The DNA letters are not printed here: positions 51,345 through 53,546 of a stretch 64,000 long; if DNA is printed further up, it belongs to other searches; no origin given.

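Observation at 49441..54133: Three-gene operon with two tandem Lon-like AAA+ ATPases lacking the protease domain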

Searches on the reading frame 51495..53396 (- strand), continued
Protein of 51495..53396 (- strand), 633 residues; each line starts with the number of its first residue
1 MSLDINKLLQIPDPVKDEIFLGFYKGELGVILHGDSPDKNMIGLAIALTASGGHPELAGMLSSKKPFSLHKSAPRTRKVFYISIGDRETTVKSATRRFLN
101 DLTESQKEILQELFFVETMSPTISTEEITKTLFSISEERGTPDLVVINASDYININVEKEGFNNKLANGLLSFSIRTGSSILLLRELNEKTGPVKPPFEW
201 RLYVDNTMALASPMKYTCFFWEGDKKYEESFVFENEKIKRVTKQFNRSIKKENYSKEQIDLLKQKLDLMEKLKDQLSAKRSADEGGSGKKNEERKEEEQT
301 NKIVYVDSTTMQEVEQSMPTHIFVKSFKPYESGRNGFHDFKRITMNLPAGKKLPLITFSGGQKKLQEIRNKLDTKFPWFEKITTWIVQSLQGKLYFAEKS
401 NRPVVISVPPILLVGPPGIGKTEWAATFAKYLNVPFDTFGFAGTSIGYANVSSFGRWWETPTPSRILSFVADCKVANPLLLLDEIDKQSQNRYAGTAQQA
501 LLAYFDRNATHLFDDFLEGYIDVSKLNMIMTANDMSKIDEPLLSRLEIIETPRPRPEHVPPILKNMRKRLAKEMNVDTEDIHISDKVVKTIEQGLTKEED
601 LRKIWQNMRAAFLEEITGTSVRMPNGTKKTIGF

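Call 31: find_encoding_contigs(protein=P0043, flank=8000, max_places=4)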
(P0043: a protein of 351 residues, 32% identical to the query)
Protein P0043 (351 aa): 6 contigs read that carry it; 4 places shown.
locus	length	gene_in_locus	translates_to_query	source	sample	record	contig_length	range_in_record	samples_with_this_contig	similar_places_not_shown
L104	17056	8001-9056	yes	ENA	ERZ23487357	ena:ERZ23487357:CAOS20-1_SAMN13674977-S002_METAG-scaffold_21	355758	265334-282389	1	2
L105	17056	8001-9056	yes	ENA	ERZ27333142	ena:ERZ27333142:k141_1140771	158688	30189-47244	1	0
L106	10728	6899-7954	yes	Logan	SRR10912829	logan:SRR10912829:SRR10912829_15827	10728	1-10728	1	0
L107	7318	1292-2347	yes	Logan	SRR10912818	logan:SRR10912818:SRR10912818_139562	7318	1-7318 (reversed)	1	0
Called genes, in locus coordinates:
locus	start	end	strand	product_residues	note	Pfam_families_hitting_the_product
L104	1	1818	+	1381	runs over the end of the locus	PF13245:AAA_19 (faint), PF13604:AAA_30 (faint), PF13086:AAA_11, PF13087:AAA_12, PF01751:Toprim (weak)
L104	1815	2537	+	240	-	-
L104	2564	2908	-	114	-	-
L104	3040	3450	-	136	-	PF01797:Y1_Tnp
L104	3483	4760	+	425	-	PF12323:HTH_OrfB_IS605, PF01385:OrfB_IS605, PF07282:Cas12f1-like_TNB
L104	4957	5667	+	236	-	PF02732:ERCC4, PF12826:HHH_2 (weak), PF14520:HHH_5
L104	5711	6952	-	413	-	PF01223:Endonuclease_NS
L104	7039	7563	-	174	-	-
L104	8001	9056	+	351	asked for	PF00004:AAA, PF07728:AAA_5 (weak)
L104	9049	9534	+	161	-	-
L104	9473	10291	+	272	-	PF03747:ADP_ribosyl_GH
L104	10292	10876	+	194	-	PF00929:RNase_T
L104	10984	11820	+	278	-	PF00149:Metallophos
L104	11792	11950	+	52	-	-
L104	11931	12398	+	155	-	-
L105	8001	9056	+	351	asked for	PF00004:AAA, PF07728:AAA_5 (weak)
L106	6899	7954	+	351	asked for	PF00004:AAA, PF07728:AAA_5 (weak)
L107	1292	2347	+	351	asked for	PF00004:AAA, PF07728:AAA_5 (weak)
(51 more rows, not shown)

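Call 32: find_encoding_contigs(protein=P0055, flank=8000, max_places=3)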
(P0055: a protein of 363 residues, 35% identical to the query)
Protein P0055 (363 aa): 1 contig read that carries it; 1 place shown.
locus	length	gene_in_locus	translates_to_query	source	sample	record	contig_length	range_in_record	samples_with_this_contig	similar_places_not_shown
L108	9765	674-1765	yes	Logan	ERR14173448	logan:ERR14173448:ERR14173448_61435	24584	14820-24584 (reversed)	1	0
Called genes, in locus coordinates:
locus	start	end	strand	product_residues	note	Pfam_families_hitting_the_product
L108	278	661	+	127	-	-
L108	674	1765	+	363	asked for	PF00004:AAA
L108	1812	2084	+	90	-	-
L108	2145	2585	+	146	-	-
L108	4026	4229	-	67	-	-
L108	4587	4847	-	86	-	-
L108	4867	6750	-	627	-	-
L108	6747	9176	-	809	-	PF07728:AAA_5 (weak)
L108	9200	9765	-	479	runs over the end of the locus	-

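Call 44: search_protein_families(library=phrogs, proteins=[window:51495-53396:-, P0043], max_evalue=0.01)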
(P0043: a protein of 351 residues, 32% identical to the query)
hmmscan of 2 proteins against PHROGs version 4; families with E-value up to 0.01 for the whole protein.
window:51495-53396:- (633 aa): 8 families
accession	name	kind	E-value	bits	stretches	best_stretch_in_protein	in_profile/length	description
phrog_15585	-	unknown function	1.5e-25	90.7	1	236-606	192-546/793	-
phrog_168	-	DNA, RNA and nucleotide metabolism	3.4e-11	44.4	1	408-610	42-209/314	clamp loader of DNA polymerase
phrog_3757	-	unknown function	1.7e-05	25.4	1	411-584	129-277/367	-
phrog_11838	-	DNA, RNA and nucleotide metabolism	0.0005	20.3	1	411-499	43-121/420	clamp loader of DNA polymerase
phrog_10401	-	other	0.00076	19.3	1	411-546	463-578/667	ATPase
phrog_5846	-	DNA, RNA and nucleotide metabolism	0.0044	17.3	0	411-436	41-66/380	clamp loader of DNA polymerase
phrog_30773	-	unknown function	0.0045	16.3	0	411-495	199-274/666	-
phrog_4339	-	unknown function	0.0046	17.1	1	411-437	54-80/552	-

P0043 (351 aa): 9 families
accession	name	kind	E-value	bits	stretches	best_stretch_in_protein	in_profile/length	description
phrog_15585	-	unknown function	4.8e-27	95.6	1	108-257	347-492/793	-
phrog_168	-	DNA, RNA and nucleotide metabolism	1.5e-13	52.1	1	110-279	42-186/314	clamp loader of DNA polymerase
phrog_4871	-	other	6.9e-05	22.5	1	112-188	498-579/764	ATP-dependent protease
phrog_3757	-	unknown function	0.00031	21.3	1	112-143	128-159/367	-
phrog_249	-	moron, auxiliary metabolic gene and host takeover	0.00039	20.9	1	112-188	129-204/380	porphyrin biosynthesis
phrog_4339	-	unknown function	0.00059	20.1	1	112-144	53-85/552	-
phrog_11838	-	DNA, RNA and nucleotide metabolism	0.00069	19.9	1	113-194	43-113/420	clamp loader of DNA polymerase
phrog_9172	-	unknown function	0.0039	17.1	1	109-139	106-136/509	-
phrog_2107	-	other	0.006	17.3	0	110-138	3-31/201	thymidylate kinase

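Call 60: find_related_loci(query=A7, collection=metagenome_contigs, flank=10000)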
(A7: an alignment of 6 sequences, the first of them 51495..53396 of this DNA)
Query A7 (633 aa) in metagenome_contigs; peptide patterns used: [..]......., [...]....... (x = any residue, [..] = any of these).
600 stretches matched a pattern (row limit reached: there are more); 567 encode a relative of the query (tblastn E <= 1e-3); the best 80 are kept; 80 distinct loci.
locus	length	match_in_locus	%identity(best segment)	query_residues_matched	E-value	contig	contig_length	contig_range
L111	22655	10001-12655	32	352-617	2e-27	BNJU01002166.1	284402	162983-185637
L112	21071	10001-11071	27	215-610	2e-26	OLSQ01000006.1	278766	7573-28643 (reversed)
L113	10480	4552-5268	33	372-617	6e-26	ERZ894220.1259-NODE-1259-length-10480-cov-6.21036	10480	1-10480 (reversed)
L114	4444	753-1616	31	361-622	6e-26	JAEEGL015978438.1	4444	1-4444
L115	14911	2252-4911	33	372-608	2e-25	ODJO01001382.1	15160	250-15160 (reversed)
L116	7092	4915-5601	32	411-632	6e-25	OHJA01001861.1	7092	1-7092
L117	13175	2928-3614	32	411-632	8e-25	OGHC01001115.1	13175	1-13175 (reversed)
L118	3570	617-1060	38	396-550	6e-25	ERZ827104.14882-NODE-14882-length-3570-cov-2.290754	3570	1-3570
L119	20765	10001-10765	31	368-604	1e-24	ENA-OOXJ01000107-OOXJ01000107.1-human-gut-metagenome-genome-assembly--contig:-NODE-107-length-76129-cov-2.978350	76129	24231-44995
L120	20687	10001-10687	32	411-632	1e-24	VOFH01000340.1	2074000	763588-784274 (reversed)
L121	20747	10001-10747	30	353-608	3e-24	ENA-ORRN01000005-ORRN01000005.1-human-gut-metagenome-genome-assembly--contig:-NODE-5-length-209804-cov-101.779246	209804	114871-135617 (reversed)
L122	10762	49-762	32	372-611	2e-24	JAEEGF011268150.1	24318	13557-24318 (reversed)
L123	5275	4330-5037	33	365-608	2e-24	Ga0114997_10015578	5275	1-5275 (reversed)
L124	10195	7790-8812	25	236-610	3e-24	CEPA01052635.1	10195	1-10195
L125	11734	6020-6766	31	353-608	3e-24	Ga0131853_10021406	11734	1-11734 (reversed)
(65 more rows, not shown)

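Call 64: predict_structure(alignment_id=A6)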
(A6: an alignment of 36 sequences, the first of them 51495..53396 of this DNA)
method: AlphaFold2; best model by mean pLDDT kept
length: 633 residues; sequences in the alignment: 36
mean_pLDDT: 81.7   pTM: 0.53
mean pLDDT of the five models: 81.7, 81.5, 80.4, 78.2, 77.6
residues with pLDDT >= 90: 332; 70-90: 157; 50-70: 74; < 50: 70
segments of 3 or more residues with pLDDT < 50: 1-3, 7-14, 66-71, 209-211, 244-254, 285-314, 626-633
pLDDT, mean of each block of 10 residues (from residue 1): 45 63 87 81 90 75 51 78 94 89 88 95 91 95 95 75 77 92 82 63 67 67 69 70 47 56 79 75 45 31 31 65 95 89 96 95 96 97 96 94 94 96 97 96 75 86 95 97 89 80 86 95 97 96 96 96 95 94 94 95 94 90 53 43
secondary structure, 60 per line:
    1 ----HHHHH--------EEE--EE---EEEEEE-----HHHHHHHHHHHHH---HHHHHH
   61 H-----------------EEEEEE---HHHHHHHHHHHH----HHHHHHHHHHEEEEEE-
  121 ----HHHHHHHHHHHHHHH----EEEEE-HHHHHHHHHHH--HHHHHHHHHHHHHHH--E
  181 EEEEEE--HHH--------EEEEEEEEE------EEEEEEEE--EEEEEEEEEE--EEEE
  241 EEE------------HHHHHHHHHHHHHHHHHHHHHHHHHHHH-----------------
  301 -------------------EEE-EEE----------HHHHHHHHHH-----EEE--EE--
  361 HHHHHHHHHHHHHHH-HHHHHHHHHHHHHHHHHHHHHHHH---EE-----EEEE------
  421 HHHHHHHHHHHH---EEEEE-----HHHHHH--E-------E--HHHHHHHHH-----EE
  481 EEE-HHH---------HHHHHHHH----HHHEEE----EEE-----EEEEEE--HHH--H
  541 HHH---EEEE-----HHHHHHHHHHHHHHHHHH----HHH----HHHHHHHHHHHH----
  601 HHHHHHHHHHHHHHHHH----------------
elements in order: H5-9 E18-20 E28-33 H39-51 H55-61 E79-84 H88-99 H104-113 E114-119 H125-139 E144-148 H150-160 H163-177 E180-186 E200-208 E215-222 E225-234 E237-243 H256-283 E320-322 E324-326 H337-346 E352-354 H361-375 H377-400 E411-414 H421-432 E436-440 H446-451 H465-473 E479-483 H497-504 E512-514 E519-521 E527-532 H540-543 E547-550 H556-573 H585-596 H601-617
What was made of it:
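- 51495..53396 (-): Gene B: 633-aa ATPase made of a dead RepA-like domain and a Lon-type AAA+ module. AF2 model pLDDT 82 (call 64).
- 52443..52661 (-): B residues about 246-318: a helix (256-283) followed by a disordered K/E-rich linker, variable in length between family members. pLDDT is below 50 at 285-314 (call 64).
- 52185..52442 (-): B residues about 319-404: conserved pre-AAA domain with the invariant THxF and FPW motifs, corresponding to the helical region N-terminal to the Lon AAA+ core. pLDDT about 95 (call 64).
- The relative arrangement of the domains in the model is uncertain (pTM 0.53, call 64). The tail is disordered in the model, as expected for a docking peptide (call 64).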

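Call 69: search_protein_families(library=pfam, proteins=[L001:3469-4113:+, L002:4343-4906:+, L002:2038-2355:+, L002:1347-1745:-, L002:664-1077:-], max_evalue=0.05)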
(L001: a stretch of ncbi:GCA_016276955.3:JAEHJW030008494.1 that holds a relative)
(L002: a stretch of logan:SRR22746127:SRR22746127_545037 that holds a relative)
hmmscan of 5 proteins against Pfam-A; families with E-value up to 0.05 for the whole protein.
L001:3469-4113:+ (214 aa): 0 families

L002:4343-4906:+ (187 aa): 0 families

L002:2038-2355:+ (105 aa): 0 families

L002:1347-1745:- (132 aa): 1 family
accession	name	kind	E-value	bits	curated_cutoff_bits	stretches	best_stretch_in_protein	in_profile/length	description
PF06898.16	YqfD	-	0.027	13.8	25.2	1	61-118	292-350/379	Putative stage IV sporulation protein YqfD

L002:664-1077:- (137 aa): 1 family
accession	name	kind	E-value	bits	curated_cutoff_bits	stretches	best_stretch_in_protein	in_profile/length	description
PF07989.16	Cnn_1N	-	0.007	17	28.5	1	99-133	13-45/74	Centrosomin N-terminal motif 1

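Call 79: search_protein_families(library=padloc, proteins=[P0006, P0038, P0043, P0055, P0004, P0019], max_evalue=0.001)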
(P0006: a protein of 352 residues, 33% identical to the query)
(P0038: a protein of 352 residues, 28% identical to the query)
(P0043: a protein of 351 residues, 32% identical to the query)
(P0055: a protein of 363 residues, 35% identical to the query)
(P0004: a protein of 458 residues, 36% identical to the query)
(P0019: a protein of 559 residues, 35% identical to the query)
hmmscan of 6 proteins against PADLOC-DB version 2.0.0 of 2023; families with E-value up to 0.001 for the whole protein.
P0006 (352 aa): 4 families
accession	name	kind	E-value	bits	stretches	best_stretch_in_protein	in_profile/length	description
PDLC02196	IetA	-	1.5e-05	22.6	1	121-202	124-196/374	-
PDLC02195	IetA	-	0.00024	18.5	1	121-201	139-210/395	-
PDLC04231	IetA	-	0.00041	18.2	0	122-279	120-256/262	-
PDLC00915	TRIP13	-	0.00047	17.7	0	122-142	66-86/302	TRIP13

P0038 (352 aa): 5 families
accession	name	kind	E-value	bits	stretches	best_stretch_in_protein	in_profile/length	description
PDLC04232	IetA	-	2.9e-08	31.5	1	101-152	105-156/330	-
PDLC02196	IetA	-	1.6e-07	29.1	1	104-150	114-160/374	-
PDLC02195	IetA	-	3e-07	28.1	1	103-189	128-205/395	-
PDLC04231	IetA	-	9.1e-06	23.7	1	92-152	97-157/262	-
PDLC00915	TRIP13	-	0.00033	18.1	0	229-282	180-234/302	TRIP13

P0043 (351 aa): 2 families
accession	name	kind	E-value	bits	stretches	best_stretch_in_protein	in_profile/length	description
PDLC03838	DolB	-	5.2e-07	27.2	1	113-274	169-321/375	-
PDLC00915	TRIP13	-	6.7e-05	20.4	1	113-314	66-267/302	TRIP13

P0055 (363 aa): 3 families
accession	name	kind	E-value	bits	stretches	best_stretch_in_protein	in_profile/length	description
PDLC02196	IetA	-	0.00011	19.7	0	121-159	113-151/374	-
PDLC02195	IetA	-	0.00072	16.9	0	120-160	127-167/395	-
PDLC04232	IetA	-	0.00074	17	0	122-159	108-145/330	-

P0004 (458 aa): 4 families
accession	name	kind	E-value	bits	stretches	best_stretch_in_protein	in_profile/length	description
PDLC00915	TRIP13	-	1.2e-06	26.2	0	244-267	66-89/302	TRIP13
PDLC04232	IetA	-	0.00012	19.6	1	225-271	102-146/330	-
PDLC02196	IetA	-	0.00048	17.7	1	242-268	123-149/374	-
PDLC03838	DolB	-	0.0006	17.2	1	244-321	169-242/375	-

P0019 (559 aa): 7 families
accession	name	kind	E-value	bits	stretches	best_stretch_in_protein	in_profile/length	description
PDLC04232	IetA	-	5.5e-06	24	1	321-396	118-184/330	-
PDLC04231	IetA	-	7.2e-06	24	1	321-398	119-187/262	-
PDLC00915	TRIP13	-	1.4e-05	22.7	1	322-398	66-145/302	TRIP13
PDLC04606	PDC-M37B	-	1.4e-05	22.5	1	322-401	177-259/390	-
PDLC04605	PDC-M37B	-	4.1e-05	20.8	1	318-401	303-389/518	-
PDLC02195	IetA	-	0.0001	19.7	1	294-353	112-171/395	-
PDLC02196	IetA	-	0.00029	18.4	1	312-349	115-152/374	-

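Call 85: search_protein_families(library=phrogs, proteins=[L020:3409-4008:+, L020:5104-5589:+, L020:5561-6187:+, L020:6272-7087:+, L020:7443-8198:+, L020:8615-9112:+, L020:9131-10774:+, L020:10996-11796:+, L020:11798-15091:+, L020:15095-16273:+], max_evalue=0.001)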
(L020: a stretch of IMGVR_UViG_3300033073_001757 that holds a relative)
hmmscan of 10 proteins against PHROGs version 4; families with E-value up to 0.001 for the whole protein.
L020:3409-4008:+ (199 aa): 1 family
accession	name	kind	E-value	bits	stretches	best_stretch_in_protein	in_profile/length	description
phrog_21963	-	DNA, RNA and nucleotide metabolism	3.1e-25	90.1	1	17-185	11-183/186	alkylated DNA repair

L020:5104-5589:+ (161 aa): 7 families
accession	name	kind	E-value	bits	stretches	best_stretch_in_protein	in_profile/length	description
phrog_32437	-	unknown function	3.2e-06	28.2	1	32-130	70-175/205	-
phrog_669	-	lysis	3.2e-06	25.7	1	27-130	914-1025/1946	endolysin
phrog_2013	-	tail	6.9e-06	26.1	1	27-78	461-512/657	lytic tail protein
phrog_342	-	head and packaging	5.6e-05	22.3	1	40-125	21-112/1235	internal virion protein with endolysin domain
phrog_28014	-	unknown function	0.0003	21.5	1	30-123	30-127/224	-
phrog_12507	-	other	0.00055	20.9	1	36-108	12-87/260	transglycosylase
phrog_13449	-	other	0.00073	20.1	1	41-134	14-112/269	transglycosylase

L020:5561-6187:+ (208 aa): 0 families

L020:6272-7087:+ (271 aa): 5 families
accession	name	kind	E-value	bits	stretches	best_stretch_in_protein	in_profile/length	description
phrog_85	-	DNA, RNA and nucleotide metabolism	3e-60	205.7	1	18-251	372-595/866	thymidylate synthase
phrog_10644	-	DNA, RNA and nucleotide metabolism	1e-18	68.9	1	87-228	11-141/160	thymidylate synthase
phrog_22708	-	DNA, RNA and nucleotide metabolism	6.7e-08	33.2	1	50-108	65-125/242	thymidylate synthase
phrog_26005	-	unknown function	7e-05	23.4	1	25-76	16-64/310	-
phrog_28804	-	DNA, RNA and nucleotide metabolism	0.00031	22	1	166-237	11-81/91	thymidylate synthase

L020:7443-8198:+ (251 aa): 0 families

L020:8615-9112:+ (165 aa): 0 families

L020:9131-10774:+ (547 aa): 18 families
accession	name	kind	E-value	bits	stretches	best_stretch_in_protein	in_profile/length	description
phrog_15585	-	unknown function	2.4e-99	334.8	1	210-522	256-570/793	-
phrog_168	-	DNA, RNA and nucleotide metabolism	1.2e-19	72.1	1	286-530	22-234/314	clamp loader of DNA polymerase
phrog_3757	-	unknown function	4.5e-13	50.3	1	281-540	105-339/367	-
phrog_10401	-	other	1.3e-12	48.2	1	287-525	457-637/667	ATPase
phrog_5846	-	DNA, RNA and nucleotide metabolism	2.3e-09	38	1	302-336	37-71/380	clamp loader of DNA polymerase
phrog_7485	-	unknown function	2.4e-08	34.4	1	304-387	228-294/430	-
phrog_249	-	moron, auxiliary metabolic gene and host takeover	8e-08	33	1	277-385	111-208/380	porphyrin biosynthesis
phrog_4871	-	other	1.3e-06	28.2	1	305-382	498-580/764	ATP-dependent protease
phrog_30773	-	unknown function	1.5e-05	24.6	1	300-384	193-269/666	-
phrog_11838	-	DNA, RNA and nucleotide metabolism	2.2e-05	24.8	1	305-401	42-129/420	clamp loader of DNA polymerase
phrog_50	-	DNA, RNA and nucleotide metabolism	2.4e-05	24.6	1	264-326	329-392/570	DnaC-like helicase loader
phrog_9172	-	unknown function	2.7e-05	24.2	1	298-382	103-178/509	-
phrog_8638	-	unknown function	3.3e-05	23.7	1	305-477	307-468/568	-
phrog_1297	-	other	3.7e-05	23.9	1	301-382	23-111/356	ATPase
phrog_7998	-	unknown function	5.1e-05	23.6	1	306-385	43-133/339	-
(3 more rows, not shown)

L020:10996-11796:+ (266 aa): 0 families

L020:11798-15091:+ (1097 aa): 0 families

L020:15095-16273:+ (392 aa): 0 families
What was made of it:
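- The closest shorter relatives are encoded by phages (calls 31, 85).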

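Call 94: search_dna_similar(query=window:51495-53396:-, collection=phages, mode=protein, max_rows=15)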
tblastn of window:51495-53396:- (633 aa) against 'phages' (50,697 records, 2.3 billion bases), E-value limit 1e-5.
Records with a match: 9; places in all: 9; records where one place covers at least 80% of the query: 0.
Best place of each record, by identity: <60% 9.
By first word of the organism name: Bacteriophage 4; Escherichia 2; Acinetobacter 2; Moraxella 1.
By host as written in the record: - 6; Escherichia coli ATCC 25922 1; Escherichia coli O157:H7 ATCC 43895 1; Moraxella catarrhalis 1.
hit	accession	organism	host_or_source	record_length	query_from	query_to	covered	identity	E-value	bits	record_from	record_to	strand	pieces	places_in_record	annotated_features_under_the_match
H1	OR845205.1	Escherichia phage EC22.5-2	Escherichia coli ATCC 25922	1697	352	549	31%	32.2%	6e-7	58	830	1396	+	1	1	record has no annotation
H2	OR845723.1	Escherichia phage ECO95 1-6-1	Escherichia coli O157:H7 ATCC 43895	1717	352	549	31%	32.2%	7e-7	58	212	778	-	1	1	record has no annotation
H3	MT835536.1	Bacteriophage sp.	human fecal samples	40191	421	601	29%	32.4%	1e-12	77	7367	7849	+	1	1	record has no annotation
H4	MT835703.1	Bacteriophage sp.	human fecal samples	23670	421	610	30%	30.7%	9e-13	78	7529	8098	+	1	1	record has no annotation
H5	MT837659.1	Bacteriophage sp.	human fecal samples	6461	421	618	31%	29.4%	1e-13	81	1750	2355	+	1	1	record has no annotation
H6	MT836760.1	Bacteriophage sp.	human fecal samples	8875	421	620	32%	28.2%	2e-10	70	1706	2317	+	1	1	record has no annotation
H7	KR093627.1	Moraxella phage Mcat3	Moraxella catarrhalis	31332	421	604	29%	30.1%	2e-8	64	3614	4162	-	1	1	hypothetical protein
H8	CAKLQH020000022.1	Acinetobacter phage MD-2021a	not known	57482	421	604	29%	29.6%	4e-8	63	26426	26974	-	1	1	lon: DNA-binding ATP-dependent protease La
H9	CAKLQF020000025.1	Acinetobacter phage MD-2021a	not known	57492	421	604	29%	29.6%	4e-8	63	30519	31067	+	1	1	lon: DNA-binding ATP-dependent protease La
